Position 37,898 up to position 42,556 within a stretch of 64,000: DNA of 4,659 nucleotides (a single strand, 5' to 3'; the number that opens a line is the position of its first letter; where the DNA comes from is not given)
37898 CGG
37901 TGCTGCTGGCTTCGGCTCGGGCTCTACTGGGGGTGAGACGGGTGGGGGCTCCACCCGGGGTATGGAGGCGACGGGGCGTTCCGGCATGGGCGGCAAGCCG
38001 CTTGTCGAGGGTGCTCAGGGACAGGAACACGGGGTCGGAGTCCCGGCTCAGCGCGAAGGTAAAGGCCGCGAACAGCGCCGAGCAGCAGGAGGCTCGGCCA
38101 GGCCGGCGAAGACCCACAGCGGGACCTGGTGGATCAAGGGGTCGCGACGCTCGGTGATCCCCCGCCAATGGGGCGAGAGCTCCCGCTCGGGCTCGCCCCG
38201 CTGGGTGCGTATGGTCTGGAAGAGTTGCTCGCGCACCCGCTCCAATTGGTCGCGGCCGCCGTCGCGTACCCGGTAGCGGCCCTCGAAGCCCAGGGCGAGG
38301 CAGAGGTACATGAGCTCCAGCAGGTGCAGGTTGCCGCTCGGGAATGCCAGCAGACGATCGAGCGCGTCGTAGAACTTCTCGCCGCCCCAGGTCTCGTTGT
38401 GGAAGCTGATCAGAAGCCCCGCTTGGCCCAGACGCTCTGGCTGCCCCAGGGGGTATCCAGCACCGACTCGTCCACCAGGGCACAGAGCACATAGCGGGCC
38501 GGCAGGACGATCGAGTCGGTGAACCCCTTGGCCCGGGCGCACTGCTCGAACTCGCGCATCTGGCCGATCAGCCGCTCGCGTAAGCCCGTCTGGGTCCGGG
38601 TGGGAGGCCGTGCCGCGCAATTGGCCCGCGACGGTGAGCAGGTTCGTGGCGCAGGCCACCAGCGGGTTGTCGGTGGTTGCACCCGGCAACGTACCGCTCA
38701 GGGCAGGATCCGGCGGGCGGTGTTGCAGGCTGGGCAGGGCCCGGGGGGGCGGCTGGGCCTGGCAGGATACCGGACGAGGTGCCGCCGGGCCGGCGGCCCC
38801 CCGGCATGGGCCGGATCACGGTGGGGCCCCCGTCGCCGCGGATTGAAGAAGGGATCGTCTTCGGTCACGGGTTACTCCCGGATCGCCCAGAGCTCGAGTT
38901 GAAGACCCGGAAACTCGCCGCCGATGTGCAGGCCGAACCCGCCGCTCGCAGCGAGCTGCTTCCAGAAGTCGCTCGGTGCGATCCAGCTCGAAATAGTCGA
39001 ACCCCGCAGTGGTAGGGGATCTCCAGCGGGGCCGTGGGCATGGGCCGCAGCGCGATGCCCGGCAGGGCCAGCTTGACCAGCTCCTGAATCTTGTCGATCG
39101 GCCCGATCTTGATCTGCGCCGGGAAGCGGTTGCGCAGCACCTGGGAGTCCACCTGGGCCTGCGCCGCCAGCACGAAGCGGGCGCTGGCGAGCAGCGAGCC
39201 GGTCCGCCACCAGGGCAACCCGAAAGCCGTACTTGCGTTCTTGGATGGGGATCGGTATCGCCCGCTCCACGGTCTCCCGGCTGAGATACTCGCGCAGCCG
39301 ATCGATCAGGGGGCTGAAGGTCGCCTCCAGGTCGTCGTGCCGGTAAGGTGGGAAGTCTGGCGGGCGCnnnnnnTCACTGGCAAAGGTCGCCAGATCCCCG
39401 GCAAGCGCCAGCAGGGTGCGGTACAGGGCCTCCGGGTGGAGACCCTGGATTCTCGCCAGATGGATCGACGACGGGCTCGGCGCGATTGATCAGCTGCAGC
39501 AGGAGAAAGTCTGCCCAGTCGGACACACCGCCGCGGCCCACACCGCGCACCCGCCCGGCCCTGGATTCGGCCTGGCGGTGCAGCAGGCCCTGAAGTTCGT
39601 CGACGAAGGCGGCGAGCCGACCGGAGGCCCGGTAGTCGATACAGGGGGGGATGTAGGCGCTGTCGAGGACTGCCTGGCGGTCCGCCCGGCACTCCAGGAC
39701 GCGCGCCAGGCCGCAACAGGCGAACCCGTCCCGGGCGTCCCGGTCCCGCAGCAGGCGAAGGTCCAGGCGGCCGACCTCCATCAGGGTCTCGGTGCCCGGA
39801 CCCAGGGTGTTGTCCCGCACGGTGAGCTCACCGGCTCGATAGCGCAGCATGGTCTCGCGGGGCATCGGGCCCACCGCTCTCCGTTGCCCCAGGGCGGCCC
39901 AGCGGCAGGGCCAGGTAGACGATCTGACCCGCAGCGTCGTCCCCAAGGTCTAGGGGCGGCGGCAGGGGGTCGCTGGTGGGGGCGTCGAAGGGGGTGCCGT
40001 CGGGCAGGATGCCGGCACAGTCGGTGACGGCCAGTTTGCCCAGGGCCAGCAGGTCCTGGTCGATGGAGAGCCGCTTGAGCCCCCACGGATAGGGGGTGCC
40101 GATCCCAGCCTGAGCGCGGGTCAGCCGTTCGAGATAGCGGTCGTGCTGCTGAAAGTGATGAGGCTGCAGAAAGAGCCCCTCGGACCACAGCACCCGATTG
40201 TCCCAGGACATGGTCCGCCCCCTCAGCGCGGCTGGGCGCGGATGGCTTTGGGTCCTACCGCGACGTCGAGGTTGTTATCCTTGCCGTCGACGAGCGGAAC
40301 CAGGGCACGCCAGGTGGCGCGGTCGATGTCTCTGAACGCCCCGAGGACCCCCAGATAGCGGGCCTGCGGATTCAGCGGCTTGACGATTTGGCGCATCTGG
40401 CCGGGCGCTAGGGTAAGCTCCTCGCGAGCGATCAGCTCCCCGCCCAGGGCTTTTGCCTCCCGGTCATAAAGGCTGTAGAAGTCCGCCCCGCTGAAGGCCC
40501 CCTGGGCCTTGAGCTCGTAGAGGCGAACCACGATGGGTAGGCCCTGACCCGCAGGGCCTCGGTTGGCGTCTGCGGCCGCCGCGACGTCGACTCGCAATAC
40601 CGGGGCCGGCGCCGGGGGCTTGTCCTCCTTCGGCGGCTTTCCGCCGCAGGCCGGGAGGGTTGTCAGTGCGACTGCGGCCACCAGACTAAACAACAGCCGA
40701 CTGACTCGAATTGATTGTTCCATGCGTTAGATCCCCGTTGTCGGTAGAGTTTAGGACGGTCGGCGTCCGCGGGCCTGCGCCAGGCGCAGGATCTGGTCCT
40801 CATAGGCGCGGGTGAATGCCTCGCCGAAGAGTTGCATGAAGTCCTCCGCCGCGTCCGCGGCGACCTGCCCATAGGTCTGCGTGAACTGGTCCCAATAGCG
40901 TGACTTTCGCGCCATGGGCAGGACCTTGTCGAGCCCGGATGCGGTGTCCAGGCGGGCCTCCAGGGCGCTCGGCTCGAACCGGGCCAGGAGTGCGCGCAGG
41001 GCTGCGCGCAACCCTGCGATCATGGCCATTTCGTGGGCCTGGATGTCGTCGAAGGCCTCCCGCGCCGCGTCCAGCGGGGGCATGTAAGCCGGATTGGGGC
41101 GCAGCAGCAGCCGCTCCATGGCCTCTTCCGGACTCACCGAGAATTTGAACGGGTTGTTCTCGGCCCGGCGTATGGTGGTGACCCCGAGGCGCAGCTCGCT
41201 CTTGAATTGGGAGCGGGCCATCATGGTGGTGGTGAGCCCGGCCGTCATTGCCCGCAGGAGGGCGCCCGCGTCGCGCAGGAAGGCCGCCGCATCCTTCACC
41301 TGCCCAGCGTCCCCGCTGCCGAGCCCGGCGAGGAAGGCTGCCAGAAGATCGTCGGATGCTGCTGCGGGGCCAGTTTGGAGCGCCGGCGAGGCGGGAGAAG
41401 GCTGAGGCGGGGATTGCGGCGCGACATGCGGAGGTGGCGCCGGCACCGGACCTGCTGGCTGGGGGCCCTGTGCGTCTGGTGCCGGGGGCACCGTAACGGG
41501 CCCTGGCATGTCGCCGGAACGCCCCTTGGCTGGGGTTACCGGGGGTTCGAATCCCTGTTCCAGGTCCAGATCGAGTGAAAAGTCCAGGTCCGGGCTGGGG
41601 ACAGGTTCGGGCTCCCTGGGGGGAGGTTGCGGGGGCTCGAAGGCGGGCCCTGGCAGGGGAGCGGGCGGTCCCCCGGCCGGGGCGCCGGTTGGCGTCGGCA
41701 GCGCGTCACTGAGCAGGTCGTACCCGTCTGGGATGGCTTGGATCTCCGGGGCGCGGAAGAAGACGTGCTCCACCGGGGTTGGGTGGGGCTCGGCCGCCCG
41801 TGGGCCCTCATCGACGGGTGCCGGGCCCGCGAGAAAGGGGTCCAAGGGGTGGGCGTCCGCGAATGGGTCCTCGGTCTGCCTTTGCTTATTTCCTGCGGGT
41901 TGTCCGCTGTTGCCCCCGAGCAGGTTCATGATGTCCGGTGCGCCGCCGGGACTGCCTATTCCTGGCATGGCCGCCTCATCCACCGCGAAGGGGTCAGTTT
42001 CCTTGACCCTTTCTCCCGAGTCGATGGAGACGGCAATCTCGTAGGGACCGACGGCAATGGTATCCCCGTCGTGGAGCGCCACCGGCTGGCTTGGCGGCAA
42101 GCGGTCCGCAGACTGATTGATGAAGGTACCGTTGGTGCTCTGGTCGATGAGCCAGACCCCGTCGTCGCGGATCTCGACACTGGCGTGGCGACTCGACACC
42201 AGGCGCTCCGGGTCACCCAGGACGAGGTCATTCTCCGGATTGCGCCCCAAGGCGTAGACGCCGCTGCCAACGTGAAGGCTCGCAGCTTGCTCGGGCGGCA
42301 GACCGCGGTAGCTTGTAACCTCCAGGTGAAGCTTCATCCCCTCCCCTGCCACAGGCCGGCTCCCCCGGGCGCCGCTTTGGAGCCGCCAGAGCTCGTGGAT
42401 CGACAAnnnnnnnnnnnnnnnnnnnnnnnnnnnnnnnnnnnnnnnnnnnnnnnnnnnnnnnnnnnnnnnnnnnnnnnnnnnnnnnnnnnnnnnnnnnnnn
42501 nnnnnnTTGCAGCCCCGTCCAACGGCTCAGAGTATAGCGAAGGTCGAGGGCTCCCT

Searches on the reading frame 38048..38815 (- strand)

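Call 8: search_protein_families(library=pfam, proteins=[window:38048-38815:-], max_evalue=0.01)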
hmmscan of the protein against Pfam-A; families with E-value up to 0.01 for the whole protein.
window:38048-38815:- (255 aa): 1 family
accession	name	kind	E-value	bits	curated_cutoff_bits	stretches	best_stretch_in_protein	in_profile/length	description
PF09850.14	DotU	-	4.7e-43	147.7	27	1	131-240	81-191/205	Type VI secretion system protein DotU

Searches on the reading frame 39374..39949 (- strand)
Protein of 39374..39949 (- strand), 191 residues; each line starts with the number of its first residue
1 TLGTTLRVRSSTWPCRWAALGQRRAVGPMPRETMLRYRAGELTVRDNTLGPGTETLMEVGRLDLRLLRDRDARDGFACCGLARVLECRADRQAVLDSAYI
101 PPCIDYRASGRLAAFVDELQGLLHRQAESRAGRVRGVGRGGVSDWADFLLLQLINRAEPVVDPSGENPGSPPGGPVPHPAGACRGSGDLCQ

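Call 50: search_protein_families(library=pfam, proteins=[window:39374-39949:-], max_evalue=0.0001)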
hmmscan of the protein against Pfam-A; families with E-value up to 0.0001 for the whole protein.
window:39374-39949:- (191 aa): 1 family
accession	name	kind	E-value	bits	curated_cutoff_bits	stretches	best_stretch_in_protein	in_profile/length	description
PF05936.17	T6SS_VasE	-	1.3e-32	113.6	23.4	1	33-169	106-243/429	Bacterial Type VI secretion, VC_A0110, EvfL, ImpJ, VasE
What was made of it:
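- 38875..40211 (-): tssK, in three frames. T6SS_VasE 1.3e-32 on one piece (call 50).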

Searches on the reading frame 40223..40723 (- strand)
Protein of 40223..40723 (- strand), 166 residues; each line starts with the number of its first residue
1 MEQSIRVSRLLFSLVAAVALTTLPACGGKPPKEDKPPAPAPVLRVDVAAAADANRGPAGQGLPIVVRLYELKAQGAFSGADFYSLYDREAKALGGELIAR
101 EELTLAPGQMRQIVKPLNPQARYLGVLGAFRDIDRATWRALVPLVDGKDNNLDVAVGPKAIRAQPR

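Call 8: search_protein_families(library=pfam, proteins=[window:40223-40723:-], max_evalue=0.01)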
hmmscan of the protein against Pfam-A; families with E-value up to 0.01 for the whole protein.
window:40223-40723:- (166 aa): 1 family
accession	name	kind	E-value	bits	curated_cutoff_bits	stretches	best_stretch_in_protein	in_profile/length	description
PF12790.13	T6SS-SciN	-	3e-36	124.2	27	1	43-157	3-118/120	Type VI secretion lipoprotein, VasD, EvfM, TssJ, VC_A0113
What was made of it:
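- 40223..40723 (-): tssJ lipoprotein. T6SS-SciN 3e-36 (call 8).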

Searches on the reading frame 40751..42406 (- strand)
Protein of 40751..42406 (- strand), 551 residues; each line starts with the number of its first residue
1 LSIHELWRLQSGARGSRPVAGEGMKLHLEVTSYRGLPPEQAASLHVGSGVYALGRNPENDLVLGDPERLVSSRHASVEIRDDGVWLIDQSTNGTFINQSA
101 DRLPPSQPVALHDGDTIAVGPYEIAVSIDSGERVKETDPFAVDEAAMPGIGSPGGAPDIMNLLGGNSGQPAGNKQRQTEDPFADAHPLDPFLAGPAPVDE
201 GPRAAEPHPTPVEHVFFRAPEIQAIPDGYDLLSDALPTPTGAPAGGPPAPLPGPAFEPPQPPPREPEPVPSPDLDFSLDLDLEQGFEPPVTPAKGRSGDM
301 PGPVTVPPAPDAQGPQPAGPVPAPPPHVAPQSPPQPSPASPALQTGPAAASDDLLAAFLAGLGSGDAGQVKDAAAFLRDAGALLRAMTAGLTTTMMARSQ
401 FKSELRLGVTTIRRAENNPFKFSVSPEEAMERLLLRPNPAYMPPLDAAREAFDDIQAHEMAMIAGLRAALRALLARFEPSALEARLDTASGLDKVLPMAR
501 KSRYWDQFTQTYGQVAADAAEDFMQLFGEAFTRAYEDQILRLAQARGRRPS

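Call 8: search_protein_families(library=pfam, proteins=[window:40751-42406:-], max_evalue=0.01)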
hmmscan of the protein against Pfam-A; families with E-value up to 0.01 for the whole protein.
window:40751-42406:- (551 aa): 3 families
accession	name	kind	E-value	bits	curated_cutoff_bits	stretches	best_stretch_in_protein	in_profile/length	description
PF20232.3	T6SS_FHA_C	-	3.3e-59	200.1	23.7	1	369-538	11-180/180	C-terminal domain of Type VI secretion system FHA protein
PF00498.31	FHA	-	7.1e-16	58.8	20.7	1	52-120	2-67/67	FHA domain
PF16697.10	Yop-YscD_cpl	-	1.6e-09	38.3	33.2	1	39-126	7-90/94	Inner membrane component of T3SS, cytoplasmic domain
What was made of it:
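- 40751..42406 (-): fha/tagH, the canonical FHA reader of the T6SS. FHA 7e-16 plus T6SS_FHA_C 3e-59 (call 8).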

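Call 34: search_protein_families(library=ncbifam, proteins=[window:40751-42406:-], max_evalue=0.001)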
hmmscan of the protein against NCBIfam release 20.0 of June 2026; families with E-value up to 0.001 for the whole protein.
window:40751-42406:- (551 aa): 3 families
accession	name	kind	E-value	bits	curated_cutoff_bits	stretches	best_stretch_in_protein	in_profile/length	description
TIGR03354.1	VI_FHA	hypoth_equivalog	6.9e-94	316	120.25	1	26-539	1-419/420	type VI secretion system-associated FHA domain protein TagH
NF049868.1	FhaB_Rv0019c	equivalog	4.8e-08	33.2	125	1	41-120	78-152/158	FHA domain-containing protein FhaB/FipA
NF041660.2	oxygluDhInhib_OdhI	equivalog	0.00026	20.8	200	1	45-122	52-123/130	oxoglutarate dehydrogenase inhibitor Odhl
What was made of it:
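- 40751..42406 (-): TIGR03354 316 bits, above its cut-off (call 34).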
